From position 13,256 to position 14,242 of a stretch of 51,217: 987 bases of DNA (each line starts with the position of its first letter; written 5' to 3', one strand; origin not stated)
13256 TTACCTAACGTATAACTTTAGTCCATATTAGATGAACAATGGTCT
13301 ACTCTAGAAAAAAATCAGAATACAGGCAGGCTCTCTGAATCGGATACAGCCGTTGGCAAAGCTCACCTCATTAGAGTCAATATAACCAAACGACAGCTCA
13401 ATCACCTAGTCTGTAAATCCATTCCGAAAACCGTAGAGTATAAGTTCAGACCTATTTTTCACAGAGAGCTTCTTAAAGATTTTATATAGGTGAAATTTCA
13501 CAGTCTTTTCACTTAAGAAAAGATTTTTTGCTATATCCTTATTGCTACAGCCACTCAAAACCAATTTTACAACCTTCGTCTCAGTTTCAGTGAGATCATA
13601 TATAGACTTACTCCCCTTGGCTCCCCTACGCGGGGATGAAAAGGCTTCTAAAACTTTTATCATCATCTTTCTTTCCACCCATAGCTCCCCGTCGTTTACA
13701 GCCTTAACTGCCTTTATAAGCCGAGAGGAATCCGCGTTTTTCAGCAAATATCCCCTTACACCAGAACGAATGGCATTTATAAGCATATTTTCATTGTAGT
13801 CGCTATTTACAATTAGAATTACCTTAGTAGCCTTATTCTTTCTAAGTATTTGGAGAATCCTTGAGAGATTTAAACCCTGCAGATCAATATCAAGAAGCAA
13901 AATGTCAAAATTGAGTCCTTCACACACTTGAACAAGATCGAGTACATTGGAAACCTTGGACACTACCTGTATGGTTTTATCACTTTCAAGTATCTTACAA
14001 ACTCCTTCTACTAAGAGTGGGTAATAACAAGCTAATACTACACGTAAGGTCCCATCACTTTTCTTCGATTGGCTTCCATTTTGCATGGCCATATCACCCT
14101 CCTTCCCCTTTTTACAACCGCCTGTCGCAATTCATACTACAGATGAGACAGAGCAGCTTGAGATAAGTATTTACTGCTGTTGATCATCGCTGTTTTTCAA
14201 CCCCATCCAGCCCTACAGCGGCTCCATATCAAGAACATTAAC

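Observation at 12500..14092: Tandem atypical receivers with a VpsT-like W-x-x-R helix: candidate c-di-GMP-responsive glycan regulators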

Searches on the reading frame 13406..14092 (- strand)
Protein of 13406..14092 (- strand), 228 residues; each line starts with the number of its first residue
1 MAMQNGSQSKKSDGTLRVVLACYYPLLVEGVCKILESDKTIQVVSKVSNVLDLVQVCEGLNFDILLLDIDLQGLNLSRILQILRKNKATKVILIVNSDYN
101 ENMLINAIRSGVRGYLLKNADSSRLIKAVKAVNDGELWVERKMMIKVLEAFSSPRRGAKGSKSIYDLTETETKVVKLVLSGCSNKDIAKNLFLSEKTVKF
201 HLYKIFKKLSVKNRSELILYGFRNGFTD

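Call 5: search_protein_families(library=pfam, proteins=[window:13406-14092:-], max_evalue=0.01)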
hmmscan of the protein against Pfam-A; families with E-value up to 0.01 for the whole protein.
window:13406-14092:- (228 aa): 4 families
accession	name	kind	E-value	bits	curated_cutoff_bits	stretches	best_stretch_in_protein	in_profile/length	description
PF00196.25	GerE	-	9e-19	67.3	23.5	1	167-219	3-55/57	Bacterial regulatory proteins, luxR family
PF00072.30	Response_reg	-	3.1e-13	50.3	30.2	1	25-130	8-111/111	Response regulator receiver domain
PF08281.18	Sigma70_r4_2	-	9.5e-06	25.6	25.7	1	167-209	11-54/54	Sigma-70, region 4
PF13412.12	HTH_24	-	0.0048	16.9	21.9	0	181-202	17-38/48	Winged helix-turn-helix DNA-binding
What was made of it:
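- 13406..14092 (-): ORF A: atypical receiver (res. 16-133), helix alpha6 (141-152) and LuxR/GerE HTH (163-223). Pfam Response_reg + GerE (call 5).
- Checked: ORF A, 13406-14092 (-), 228 aa: Pfam Response_reg 25-130 plus GerE 167-219 (call 5).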

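Call 6: search_solved_structures(query=window:13406-14092:-, max_evalue=0.001, show_alignments=2)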
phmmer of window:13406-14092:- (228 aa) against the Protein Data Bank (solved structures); distinct sequences matched with E-value up to 0.001: 65 (the best 60 are shown).
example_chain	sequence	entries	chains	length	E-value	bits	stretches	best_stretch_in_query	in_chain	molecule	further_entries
1a04_A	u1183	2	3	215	4e-25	92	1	18-219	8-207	NITRATE/NITRITE RESPONSE REGULATOR PROTEIN NARL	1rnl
5hev_A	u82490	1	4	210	3.1e-22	82.6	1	17-226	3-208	Response regulator protein VraR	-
4yn8_A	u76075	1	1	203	5.4e-18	68.7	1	14-218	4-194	Response regulator ChrA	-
5f64_A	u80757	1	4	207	1.4e-17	67.3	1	18-224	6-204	Positive transcription regulator EvgA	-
8zwn_A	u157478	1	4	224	1.7e-17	67.1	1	19-224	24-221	DNA-binding transcriptional activator EvgA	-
7ve6_A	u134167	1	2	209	1.9e-17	66.9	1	15-225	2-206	Response regulator protein VraR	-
4gvp_A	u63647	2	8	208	2.2e-17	66.7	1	16-225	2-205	Response regulator protein vraR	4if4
3c3w_A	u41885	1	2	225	1.6e-16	63.9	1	18-220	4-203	TWO COMPONENT TRANSCRIPTIONAL REGULATORY PROTEIN DEVR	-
3kln_A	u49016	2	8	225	4.2e-16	62.5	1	110-223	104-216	Transcriptional regulator, LuxR family | Transcriptional regulator VpsT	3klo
4ldz_A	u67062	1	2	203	8.5e-15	58.3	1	21-222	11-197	Transcriptional regulatory protein DesR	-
4zmr_A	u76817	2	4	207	2e-14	57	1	16-218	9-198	Response regulator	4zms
4hye_A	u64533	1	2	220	2.2e-14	56.9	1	16-218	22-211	Response regulator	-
4wt0_B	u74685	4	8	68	2.8e-10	43.5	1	166-226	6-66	Response regulator receiver domain protein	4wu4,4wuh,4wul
4wsz_A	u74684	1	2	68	1.4e-09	41.2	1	166-226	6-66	Response regulator receiver domain protein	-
7x1k_A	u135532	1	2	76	3.7e-09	39.8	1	163-226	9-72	Chemotaxis protein CheY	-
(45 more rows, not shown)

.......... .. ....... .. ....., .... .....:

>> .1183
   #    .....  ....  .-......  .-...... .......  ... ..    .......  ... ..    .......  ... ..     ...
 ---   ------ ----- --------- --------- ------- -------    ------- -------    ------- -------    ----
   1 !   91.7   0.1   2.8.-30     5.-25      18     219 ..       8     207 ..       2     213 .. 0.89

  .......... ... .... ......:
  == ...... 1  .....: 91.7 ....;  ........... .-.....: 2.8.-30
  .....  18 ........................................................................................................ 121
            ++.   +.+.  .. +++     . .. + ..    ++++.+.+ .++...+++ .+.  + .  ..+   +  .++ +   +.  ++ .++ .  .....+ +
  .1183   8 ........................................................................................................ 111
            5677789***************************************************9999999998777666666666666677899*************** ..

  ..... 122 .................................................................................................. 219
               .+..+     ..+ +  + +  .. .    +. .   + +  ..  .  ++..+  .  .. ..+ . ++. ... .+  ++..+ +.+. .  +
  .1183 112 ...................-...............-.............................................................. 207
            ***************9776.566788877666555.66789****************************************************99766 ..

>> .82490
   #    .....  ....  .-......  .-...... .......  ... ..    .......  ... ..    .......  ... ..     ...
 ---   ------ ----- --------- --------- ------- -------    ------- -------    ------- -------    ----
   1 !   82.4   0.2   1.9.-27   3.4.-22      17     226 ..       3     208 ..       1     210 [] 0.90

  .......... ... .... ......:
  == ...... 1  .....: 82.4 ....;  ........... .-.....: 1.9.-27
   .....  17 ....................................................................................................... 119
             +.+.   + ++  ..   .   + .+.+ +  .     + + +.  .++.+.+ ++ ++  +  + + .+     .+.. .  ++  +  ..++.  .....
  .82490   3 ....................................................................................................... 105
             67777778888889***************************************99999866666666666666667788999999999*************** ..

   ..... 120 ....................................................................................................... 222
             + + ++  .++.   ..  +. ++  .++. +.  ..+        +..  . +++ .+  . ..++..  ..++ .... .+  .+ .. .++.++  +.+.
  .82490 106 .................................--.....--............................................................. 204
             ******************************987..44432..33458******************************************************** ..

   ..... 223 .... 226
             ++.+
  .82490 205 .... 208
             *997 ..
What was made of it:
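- Checked: The HMMER alignment to NarL (call 6) puts C22/Y23 on D13/D14, D68 on D59, N96 on S87 and K118 on K109.
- Full-length ORF A is closer to NarL and VraR than to VpsT (call 6).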

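Call 9: find_homologous_proteins(query=window:13406-14092:-, max_evalue=0.00001)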
Query window:13406-14092:- (228 aa): 363 proteins with E <= 0.00001 among 789 candidates; the best 120 are listed.
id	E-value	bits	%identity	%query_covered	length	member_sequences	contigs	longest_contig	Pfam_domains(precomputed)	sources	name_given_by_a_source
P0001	6.3e-139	478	100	100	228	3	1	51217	PF00196.26,PF08281.19,PF00072.31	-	-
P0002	2.6e-127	440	90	99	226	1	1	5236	PF00196.26,PF08281.19,PF00072.31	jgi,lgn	jgi:DNA-binding NarL/FixJ family response regulator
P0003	2.3e-125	434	90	99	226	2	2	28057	PF00196.26,PF08281.19,PF00072.31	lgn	-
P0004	4.1e-124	430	88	100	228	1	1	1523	PF00196.26,PF00072.31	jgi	-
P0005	8.7e-123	426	88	99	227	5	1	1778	PF00196.26,PF08281.19,PF00072.31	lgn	-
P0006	1.2e-121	422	86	99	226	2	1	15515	PF00196.26,PF00072.31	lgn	-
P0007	2.5e-120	418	84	99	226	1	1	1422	PF00196.26,PF00072.31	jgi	jgi:two-component system, NarL family, response regulator DegU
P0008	5.2e-119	413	85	99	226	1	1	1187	PF00196.26,PF00072.31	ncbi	-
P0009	3.5e-116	404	83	99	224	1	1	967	PF00196.26,PF08281.19,PF00072.31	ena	-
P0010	1.0e-114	399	82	99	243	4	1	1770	PF00196.26,PF00072.31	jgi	jgi:two-component system, NarL family, response regulator DegU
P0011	6.8e-114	397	82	99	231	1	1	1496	PF00196.26,PF08281.19,PF00072.31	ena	-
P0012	7.4e-114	397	82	99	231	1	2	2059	PF00196.26,PF08281.19,PF00072.31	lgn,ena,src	-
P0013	1.3e-113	396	81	99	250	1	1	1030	PF00196.26,PF08281.19,PF00072.31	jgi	jgi:two-component system, NarL family, response regulator DegU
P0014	2.4e-111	388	80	99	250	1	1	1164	PF00196.26,PF00072.31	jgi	jgi:two-component system, NarL family, response regulator DegU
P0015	3.9e-106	371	80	99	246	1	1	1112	PF00196.26,PF08281.19,PF00072.31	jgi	jgi:DNA-binding NarL/FixJ family response regulator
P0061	4.2e-85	303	63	96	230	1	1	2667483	PF00196.26,PF08281.19,PF00072.31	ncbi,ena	-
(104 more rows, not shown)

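Call 28: search_protein_representatives(protein=window:13406-14092:-)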
Query: 228 residues. Proteins with E-value up to 0.001 (for the whole library): 133661; up to 1e-10: 31496; up to 1e-30: 45. The best 150 are listed.
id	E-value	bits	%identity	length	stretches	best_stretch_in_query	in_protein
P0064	2.6e-85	301.6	63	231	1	10-227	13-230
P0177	2.8e-61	223.2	48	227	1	11-226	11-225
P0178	3.3e-58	213.1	58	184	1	13-185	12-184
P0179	3.5e-51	190.2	32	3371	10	153-226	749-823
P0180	2.4e-48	180.9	39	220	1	15-226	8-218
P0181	2.7e-48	180.7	43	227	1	13-225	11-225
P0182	9.5e-48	179.0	34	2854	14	165-225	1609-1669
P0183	4.3e-43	163.8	80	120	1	1-99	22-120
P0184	3.3e-38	147.8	38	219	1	13-227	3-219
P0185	2.4e-37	145.0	39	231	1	10-225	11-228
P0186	7.4e-37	143.4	66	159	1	7-114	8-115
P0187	4.5e-36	140.9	34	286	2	16-220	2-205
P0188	7.8e-36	140.1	42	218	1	14-226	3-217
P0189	2.4e-35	138.5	29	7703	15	161-227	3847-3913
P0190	3.5e-35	138.0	40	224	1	16-220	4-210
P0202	3.1e-32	128.3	36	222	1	14-226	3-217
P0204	3.7e-32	128.1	37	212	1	35-224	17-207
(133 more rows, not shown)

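Call 30: predict_structure(alignment_id=A1)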
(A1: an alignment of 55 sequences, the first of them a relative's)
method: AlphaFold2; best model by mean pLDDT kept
length: 228 residues; sequences in the alignment: 55
mean_pLDDT: 83.1   pTM: 0.63
mean pLDDT of the five models: 83.1, 78.6, 76.9, 76.7, 71.5
residues with pLDDT >= 90: 101; 70-90: 94; 50-70: 13; < 50: 20
segments of 3 or more residues with pLDDT < 50: 1-11, 154-162
pLDDT, mean of each block of 10 residues (from residue 1): 37 79 88 92 92 88 92 77 84 89 84 91 92 91 81 50 67 92 95 96 92 90 70
secondary structure, 60 per line:
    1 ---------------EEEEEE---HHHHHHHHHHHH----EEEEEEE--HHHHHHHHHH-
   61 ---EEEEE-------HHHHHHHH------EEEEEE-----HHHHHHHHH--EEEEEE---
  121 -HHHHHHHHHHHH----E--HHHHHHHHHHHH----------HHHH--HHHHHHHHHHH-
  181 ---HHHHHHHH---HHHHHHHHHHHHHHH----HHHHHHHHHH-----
elements in order: E16-21 H25-36 E41-47 H50-59 E64-68 H76-83 E90-95 H101-109 E112-117 H122-133 H141-152 H163-166 H169-179 H184-191 H195-209 H214-223
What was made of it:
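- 13406..14092 (-): AF2 pLDDT 83 (call 30).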

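Call 35: fold_search(model_id=the predicted structure, library=pdb)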
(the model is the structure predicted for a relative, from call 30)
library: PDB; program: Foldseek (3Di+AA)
matches with E <= 10: 1789; with E <= 0.001: 456
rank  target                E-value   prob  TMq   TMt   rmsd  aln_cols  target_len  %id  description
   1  5hev_B                2.7e-16  1.00  0.54  0.59  12.5       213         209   27  Crystal Structure of the beryllofluoride-activated LiaR from Enterococcus faecium (released 2016-11-16)
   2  5hev_A                2.8e-15  1.00  0.54  0.59  12.4       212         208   27  Crystal Structure of the beryllofluoride-activated LiaR from Enterococcus faecium (released 2016-11-16)
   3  4yn8                  3.2e-15  1.00  0.49  0.55  11.0       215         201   28  Crystal Structure of Response Regulator ChrA in Heme-Sensing Two Component System (released 2015-08-19)
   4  5hev_C                1.5e-14  1.00  0.54  0.58  14.0       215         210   26  Crystal Structure of the beryllofluoride-activated LiaR from Enterococcus faecium (released 2016-11-16)
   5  4gvp_A                2.5e-14  1.00  0.56  0.61   8.5       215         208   23  Crystal Structure of the Response Regulator Protein VraR from Staphylococcus aureus (released 2013-05-08)
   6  1a04_A                1.4e-13  1.00  0.50  0.55  16.7       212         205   29  THE STRUCTURE OF THE NITRATE/NITRITE RESPONSE REGULATOR PROTEIN NARL IN THE MONOCLINIC C2 CRYSTAL FORM (released 1998-03-18)
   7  6eo2                  2.8e-13  1.00  0.51  0.55   8.3       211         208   25  Conformational dynamism for DNA interaction in Salmonella typhimurium RcsB response regulator. S207C crossed (released 2017-11-15)
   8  5o8y_H                4.3e-13  1.00  0.52  0.56   8.2       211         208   24  Conformational dynamism for DNA interaction in Salmonella typhimurium RcsB response regulator. (released 2017-11-15)
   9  4zmr_A                4.6e-13  1.00  0.52  0.57  11.9       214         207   24  Structural characterization of the full-length response regulator spr1814 in complex with a phosphate analogue reveals (released 2016-04-27)
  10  4ldz_B                6.1e-13  1.00  0.52  0.62  13.1       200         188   26  Crystal structure of the full-length response regulator DesR in the active state (released 2014-07-16)
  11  1rnl                  7.3e-13  1.00  0.48  0.54  16.6       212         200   29  THE NITRATE/NITRITE RESPONSE REGULATOR PROTEIN NARL FROM NARL (released 1996-11-08)
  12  6eo3_A                9.9e-13  1.00  0.52  0.57   8.5       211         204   23  Conformational dynamism for DNA interaction in Salmonella typhimurium RcsB response regulator. S207C P212121 (released 2017-11-15)
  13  4ldz_A                1.3e-12  1.00  0.52  0.60  10.2       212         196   26  Crystal structure of the full-length response regulator DesR in the active state (released 2014-07-16)
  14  8zwn_C                1.6e-12  1.00  0.51  0.56   9.7       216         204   22  Crystal structure of DNA-binding transcriptional activator EvgA from Escherichia coli str. K-12 substr. MG1655 (released 2025-06-18)
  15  4hye_A                1.7e-12  1.00  0.58  0.64   5.1       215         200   24  Crystal structure of a response regulator spr1814 from Streptococcus pneumoniae reveals unique interdomain contacts am (released 2013-06-05)
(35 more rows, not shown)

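Call 36: find_encoding_contigs(protein=P0061, flank=10000, max_places=2)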
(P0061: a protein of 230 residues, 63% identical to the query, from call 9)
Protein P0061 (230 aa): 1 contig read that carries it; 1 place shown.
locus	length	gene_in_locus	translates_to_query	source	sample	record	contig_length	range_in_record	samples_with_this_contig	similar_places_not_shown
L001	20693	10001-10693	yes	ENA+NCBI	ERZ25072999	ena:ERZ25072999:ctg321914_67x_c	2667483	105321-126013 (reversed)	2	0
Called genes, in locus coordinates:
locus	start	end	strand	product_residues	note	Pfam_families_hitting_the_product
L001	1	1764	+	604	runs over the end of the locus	-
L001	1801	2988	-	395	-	PF12704:MacB_PCD, PF02687:FtsX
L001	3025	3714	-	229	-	PF02463:SMC_N (faint), PF00005:ABC_tran, PF13304:AAA_21 (faint)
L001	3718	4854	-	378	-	PF00364:Biotin_lipoyl (faint), PF25917:BSH_RND, PF25919:BSH_CusB (faint), PF25973:BSH_CzcB, PF25876:HH_MFP_RND, PF25954:Beta-barrel_RND_2, PF25990:Beta-barrel_YknX, PF26002:Beta-barrel_AprE, +2 more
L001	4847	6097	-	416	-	PF02321:OEP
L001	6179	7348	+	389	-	PF04055:Radical_SAM, PF06969:HemN_C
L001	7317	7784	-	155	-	PF11161:DUF2944 (weak)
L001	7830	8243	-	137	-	PF01894:YjbQ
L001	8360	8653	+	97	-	PF01910:Thiamine_BP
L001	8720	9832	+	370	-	PF12826:HHH_2 (weak), PF02481:DNA_processg_A, PF17782:WHD_DprA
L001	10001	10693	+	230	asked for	PF00072:Response_reg, PF08281:Sigma70_r4_2 (weak), PF00196:GerE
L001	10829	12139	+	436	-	PF03721:UDPG_MGDP_dh_N, PF00984:UDPG_MGDP_dh, PF03720:UDPG_MGDP_dh_C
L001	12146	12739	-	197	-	PF00072:Response_reg (faint), PF00196:GerE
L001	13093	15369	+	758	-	PF01751:Toprim, PF01131:Topoisom_bac, PF01396:Zn_ribbon_Top1, PF13408:Zn_ribbon_recom (faint), PF01396:Zn_ribbon_Top1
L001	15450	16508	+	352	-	PF04551:GcpE, PF26540:GcpE_C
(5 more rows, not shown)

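Call 38: find_related_loci(query=A1, collection=genome_contigs, flank=8000)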
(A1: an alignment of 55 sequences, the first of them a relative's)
Query A1 (228 aa) in genome_contigs; peptide patterns used: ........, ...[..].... (x = any residue, [..] = any of these).
459 stretches matched a pattern; 138 encode a relative of the query (tblastn E <= 1e-3); the best 80 are kept; 80 distinct loci.
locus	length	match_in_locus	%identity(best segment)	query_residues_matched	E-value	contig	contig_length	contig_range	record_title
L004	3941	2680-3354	88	3-227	2e-137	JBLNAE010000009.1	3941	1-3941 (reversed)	MAG: Ignavibacteriales bacterium isolate MAG185 PRJNA951521_bin43_renamed_8, whole genome shotgun sequence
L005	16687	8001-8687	87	1-227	1e-127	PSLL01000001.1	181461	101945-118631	MAG: Candidatus Dadabacteria bacterium isolate ERB_12_1 NODE_3_length_181461_cov_4.779219, whole genome shotgun sequence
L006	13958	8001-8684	70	1-226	7e-104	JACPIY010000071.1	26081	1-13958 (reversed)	MAG: Deltaproteobacteria bacterium isolate NC_groundwater_453_Ag_B-0.1um_42_10 S34_3B_scaffold_487674, whole genome shot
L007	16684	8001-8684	70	1-226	2e-103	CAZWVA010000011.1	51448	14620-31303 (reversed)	MAG TPA_asm: uncultured Spirochaetia bacterium isolate binchicken_co30_30 genome assembly, contig: NODE_657_length_51448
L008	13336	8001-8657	72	11-226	2e-101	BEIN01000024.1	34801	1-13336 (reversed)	Bacterium HR37 DNA, contig: NODE_400_24, isolate: HRbin37, whole genome shotgun sequence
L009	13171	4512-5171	64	7-226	1e-94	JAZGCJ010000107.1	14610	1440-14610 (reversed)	MAG: Thermodesulfobacteriota bacterium isolate SCS3bin.13 SCS3bin.13_107, whole genome shotgun sequence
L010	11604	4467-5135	62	7-228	1e-93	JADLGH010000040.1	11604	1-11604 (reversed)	MAG: Candidatus Dadabacteria bacterium isolate SJ427 c_000000342891, whole genome shotgun sequence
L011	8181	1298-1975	60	1-226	9e-93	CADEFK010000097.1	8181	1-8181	uncultured bacterium isolate Candidatus Dadabacteria sp. RBC041 genome assembly, contig: MAG041_97, whole genome shotgun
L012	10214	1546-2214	61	4-226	5e-92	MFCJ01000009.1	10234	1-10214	MAG: Candidatus Dadabacteria bacterium RIFCSPHIGHO2_12_FULL_53_21 rifcsphigho2_12_scaffold_11673, whole genome shotgun s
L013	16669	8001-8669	62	7-228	3e-92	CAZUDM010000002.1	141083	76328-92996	MAG TPA_asm: uncultured Spirochaetia bacterium isolate binchicken_co179_138 genome assembly, contig: NODE_553_length_141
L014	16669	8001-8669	61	7-228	3e-92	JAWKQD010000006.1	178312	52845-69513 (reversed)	MAG: Thermodesulfobacteriota bacterium isolate AC1.124 AC1.124.fa-6, whole genome shotgun sequence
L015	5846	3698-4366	61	7-228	5e-92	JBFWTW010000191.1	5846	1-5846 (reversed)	MAG: Candidatus Dadabacteria bacterium isolate CA_2019_TPBF_56 NODE_52565_length_5846_cov_5.516699_TPBF, whole genome sh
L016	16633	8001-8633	65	16-226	9e-92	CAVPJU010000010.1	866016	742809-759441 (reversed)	MAG: uncultured bacterium isolate MFD10007.bin.1.169 genome assembly, contig: contig_9503, whole genome shotgun sequence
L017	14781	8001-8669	62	7-228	3e-91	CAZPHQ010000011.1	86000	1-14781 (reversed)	MAG TPA_asm: uncultured Spirochaetia bacterium isolate SRP077602_co3_46 genome assembly, contig: NODE_148_length_86000_c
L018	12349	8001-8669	60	4-226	4e-91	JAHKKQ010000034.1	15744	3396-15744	MAG: Candidatus Dadabacteria bacterium isolate CR_Sed_300A_bin.14 scaffold_715, whole genome shotgun sequence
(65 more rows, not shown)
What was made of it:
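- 13406..14092 (-): 120 homologues at 58-100% identity in Dadabacteria/Thermodesulfobacteriota MAGs (calls 9, 38).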

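Call 63: search_protein_families(library=ncbifam, proteins=[window:13406-14092:-], max_evalue=0.001)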
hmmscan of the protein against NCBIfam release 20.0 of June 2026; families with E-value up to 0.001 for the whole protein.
window:13406-14092:- (228 aa): 39 families (the best 25 are shown)
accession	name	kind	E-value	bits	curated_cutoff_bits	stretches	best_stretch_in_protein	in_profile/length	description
NF007935.0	PRK10651.1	equivalog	3.9e-35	121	250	1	16-218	7-207/216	two-component system response regulator NarL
NF047785.1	respo_reg_MadR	equivalog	8.2e-33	113.5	300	1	17-223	2-205/209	MadR family response regulator transcription factor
NF011896.0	PRK15369.1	equivalog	3.8e-31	108.3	242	1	23-224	11-207/211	two component system response regulator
NF007708.0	PRK10403.1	equivalog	5.6e-28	97.8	343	1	16-215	7-202/215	nitrate/nitrite response regulator protein NarP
NF052445.1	RespRegMctR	equivalog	5.7e-28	97.7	300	1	16-225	2-203/205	two-component system response regulator MctR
NF007018.1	PRK09483.1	equivalog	1.6e-23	83.5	280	1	18-226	4-208/217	UvrY/SirA/GacA family response regulator transcription factor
NF007505.1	PRK10100.1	equivalog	5.2e-23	81.8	250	1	40-218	21-196/204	biofilm master transcriptional regulator CsgD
NF007403.0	PRK09935.1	equivalog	9e-21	74.4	271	1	23-220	11-203/210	fimbria biosynthesis transcriptional regulator FimZ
NF007419.0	PRK09958.1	equivalog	4.4e-19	68.9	251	1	24-224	9-201/204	acid-sensing system DNA-binding response regulator EvgA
NF041830.1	RR_TF_ErdR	exception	9.8e-18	64.6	390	1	54-217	42-201/213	response regulator transcription factor ErdR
NF007685.0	PRK10360.1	equivalog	2.8e-14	53.4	258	1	28-218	14-189/196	response regulator transcription factor UhpA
NF006900.1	PRK09390.1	equivalog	9.1e-13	48.2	255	1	50-220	37-196/203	response regulator FixJ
NF040749.1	tetrathio_RR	equivalog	1.2e-12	47.9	290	1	54-218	36-185/191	tetrathionate respiration response regulator TtrR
TIGR03020.2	EpsA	equivalog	1e-11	45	170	1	154-216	177-240/247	XrtB/PEP-CTERM-associated transcriptional regulator EpsA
NF008098.0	PRK10840.1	equivalog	1.4e-11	44.3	235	1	16-220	4-204/216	response regulator transcription factor RcsB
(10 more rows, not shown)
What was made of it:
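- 13406..14092 (-): Below every NCBIfam equivalog cut-off (call 63).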

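Call 86: find_encoding_contigs(protein=P0202, flank=5000, max_places=2)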
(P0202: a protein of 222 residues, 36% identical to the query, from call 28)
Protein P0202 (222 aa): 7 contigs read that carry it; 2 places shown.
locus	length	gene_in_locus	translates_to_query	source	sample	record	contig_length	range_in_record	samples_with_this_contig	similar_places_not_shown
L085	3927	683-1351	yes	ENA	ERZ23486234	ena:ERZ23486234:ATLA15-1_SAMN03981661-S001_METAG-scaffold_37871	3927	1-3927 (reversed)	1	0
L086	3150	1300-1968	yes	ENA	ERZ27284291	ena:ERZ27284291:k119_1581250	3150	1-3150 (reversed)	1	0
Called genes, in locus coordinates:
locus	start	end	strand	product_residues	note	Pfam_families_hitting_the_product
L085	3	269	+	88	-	?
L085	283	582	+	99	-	-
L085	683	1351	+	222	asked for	PF00072:Response_reg, PF08281:Sigma70_r4_2 (weak), PF00196:GerE, PF04545:Sigma70_r4 (faint)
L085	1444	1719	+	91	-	-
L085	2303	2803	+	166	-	PF00072:Response_reg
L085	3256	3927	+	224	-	?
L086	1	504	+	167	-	?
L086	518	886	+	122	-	PF00072:Response_reg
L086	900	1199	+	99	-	-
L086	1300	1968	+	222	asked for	PF00072:Response_reg, PF08281:Sigma70_r4_2 (weak), PF00196:GerE, PF04545:Sigma70_r4 (faint)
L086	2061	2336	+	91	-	-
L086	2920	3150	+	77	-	?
